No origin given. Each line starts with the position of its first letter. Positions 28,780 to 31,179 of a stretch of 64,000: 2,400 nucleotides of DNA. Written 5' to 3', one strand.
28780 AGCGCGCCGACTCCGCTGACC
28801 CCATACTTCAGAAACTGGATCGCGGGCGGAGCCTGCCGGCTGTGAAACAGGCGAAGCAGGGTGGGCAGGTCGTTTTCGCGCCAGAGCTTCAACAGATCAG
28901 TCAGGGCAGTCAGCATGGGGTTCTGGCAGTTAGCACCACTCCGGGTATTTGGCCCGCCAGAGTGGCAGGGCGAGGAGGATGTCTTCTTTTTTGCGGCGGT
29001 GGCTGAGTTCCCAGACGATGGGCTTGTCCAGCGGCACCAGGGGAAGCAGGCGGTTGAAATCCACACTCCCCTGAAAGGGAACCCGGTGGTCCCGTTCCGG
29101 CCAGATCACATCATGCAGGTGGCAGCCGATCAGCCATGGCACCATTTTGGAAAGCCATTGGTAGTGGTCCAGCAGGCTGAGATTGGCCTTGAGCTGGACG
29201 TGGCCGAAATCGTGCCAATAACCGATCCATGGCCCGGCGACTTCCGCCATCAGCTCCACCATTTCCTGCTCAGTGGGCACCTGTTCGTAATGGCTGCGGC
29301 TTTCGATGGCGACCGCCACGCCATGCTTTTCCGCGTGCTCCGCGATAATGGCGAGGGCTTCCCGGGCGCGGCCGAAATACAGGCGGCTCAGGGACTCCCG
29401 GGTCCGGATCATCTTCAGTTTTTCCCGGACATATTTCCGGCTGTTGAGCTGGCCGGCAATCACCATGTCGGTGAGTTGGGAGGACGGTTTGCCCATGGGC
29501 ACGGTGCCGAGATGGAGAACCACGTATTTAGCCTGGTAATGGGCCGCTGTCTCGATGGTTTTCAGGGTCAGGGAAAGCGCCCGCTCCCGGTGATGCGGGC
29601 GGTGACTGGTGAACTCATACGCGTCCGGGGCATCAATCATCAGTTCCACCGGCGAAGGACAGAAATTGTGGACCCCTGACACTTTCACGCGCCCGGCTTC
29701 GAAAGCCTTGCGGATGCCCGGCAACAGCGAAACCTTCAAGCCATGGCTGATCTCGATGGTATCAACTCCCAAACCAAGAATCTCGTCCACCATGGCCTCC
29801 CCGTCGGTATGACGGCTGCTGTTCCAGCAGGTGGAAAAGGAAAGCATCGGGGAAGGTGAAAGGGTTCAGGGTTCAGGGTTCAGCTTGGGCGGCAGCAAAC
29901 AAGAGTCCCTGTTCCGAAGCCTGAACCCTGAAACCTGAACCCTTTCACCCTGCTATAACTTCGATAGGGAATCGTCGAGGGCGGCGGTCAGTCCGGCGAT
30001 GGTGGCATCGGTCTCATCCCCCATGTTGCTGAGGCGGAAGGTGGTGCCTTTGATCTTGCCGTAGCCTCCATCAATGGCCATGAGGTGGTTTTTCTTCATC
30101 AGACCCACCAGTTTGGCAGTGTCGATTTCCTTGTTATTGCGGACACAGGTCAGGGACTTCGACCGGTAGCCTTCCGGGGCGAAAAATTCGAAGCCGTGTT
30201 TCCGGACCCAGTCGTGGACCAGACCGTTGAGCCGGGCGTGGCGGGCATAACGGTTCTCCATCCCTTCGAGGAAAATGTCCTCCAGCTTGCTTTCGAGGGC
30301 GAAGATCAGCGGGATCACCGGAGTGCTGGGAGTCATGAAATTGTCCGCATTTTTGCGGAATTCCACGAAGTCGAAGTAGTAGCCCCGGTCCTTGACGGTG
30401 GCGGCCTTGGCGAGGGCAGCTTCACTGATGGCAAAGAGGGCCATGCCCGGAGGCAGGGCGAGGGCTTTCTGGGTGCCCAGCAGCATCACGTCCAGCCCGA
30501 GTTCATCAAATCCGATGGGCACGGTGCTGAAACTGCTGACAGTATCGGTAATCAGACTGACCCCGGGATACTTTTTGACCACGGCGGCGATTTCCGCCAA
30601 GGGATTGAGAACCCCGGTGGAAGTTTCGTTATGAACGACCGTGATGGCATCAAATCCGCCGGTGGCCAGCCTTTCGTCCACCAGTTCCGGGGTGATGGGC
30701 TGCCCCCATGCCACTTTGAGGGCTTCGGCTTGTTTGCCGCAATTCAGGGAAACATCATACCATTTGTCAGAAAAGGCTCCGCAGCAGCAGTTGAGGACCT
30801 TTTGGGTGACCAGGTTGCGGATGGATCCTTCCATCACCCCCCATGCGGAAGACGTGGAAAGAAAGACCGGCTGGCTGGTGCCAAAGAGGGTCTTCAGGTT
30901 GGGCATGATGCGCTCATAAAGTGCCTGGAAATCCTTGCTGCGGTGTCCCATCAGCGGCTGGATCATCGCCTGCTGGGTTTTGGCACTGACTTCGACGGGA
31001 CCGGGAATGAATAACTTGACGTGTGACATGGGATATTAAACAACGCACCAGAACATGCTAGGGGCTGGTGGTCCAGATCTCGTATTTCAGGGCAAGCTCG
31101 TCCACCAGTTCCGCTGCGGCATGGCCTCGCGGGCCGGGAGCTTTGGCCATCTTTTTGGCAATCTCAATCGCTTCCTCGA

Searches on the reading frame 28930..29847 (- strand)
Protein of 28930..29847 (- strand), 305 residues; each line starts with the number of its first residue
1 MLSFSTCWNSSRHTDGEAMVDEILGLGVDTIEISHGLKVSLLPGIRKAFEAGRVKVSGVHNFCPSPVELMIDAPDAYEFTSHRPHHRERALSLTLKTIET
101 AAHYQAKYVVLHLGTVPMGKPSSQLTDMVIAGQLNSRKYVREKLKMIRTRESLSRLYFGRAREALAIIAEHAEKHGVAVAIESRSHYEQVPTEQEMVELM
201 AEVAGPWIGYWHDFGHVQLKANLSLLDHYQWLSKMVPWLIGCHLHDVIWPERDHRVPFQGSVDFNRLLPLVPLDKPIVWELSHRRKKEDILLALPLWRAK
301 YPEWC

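Call 35: search_protein_families(library=pfam, proteins=[window:28930-29847:-], max_evalue=0.001)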
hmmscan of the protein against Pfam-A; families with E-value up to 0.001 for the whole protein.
window:28930-29847:- (305 aa): 1 family
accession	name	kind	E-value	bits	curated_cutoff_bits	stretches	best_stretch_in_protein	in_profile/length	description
PF01261.30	AP_endonuc_2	-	5.1e-18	66.1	31.1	1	22-285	3-233/249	Xylose isomerase-like TIM barrel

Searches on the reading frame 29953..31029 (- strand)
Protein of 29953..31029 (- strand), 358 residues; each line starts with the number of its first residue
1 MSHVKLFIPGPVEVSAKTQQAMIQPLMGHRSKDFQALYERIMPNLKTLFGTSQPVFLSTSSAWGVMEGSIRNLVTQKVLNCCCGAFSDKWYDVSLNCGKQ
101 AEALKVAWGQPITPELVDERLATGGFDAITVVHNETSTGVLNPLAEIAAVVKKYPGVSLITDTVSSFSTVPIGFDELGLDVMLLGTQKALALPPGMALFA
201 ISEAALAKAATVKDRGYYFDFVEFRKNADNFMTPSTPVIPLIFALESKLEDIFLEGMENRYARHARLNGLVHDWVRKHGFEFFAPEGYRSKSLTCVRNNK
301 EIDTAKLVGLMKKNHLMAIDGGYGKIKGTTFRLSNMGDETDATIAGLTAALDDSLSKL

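Call 35: search_protein_families(library=pfam, proteins=[window:29953-31029:-], max_evalue=0.001)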
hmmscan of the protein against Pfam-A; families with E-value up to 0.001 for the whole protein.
window:29953-31029:- (358 aa): 1 family
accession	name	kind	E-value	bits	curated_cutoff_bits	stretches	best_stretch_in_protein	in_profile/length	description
PF00266.25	Aminotran_5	-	2.1e-15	57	21.5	1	90-314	105-331/371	Aminotransferase class-V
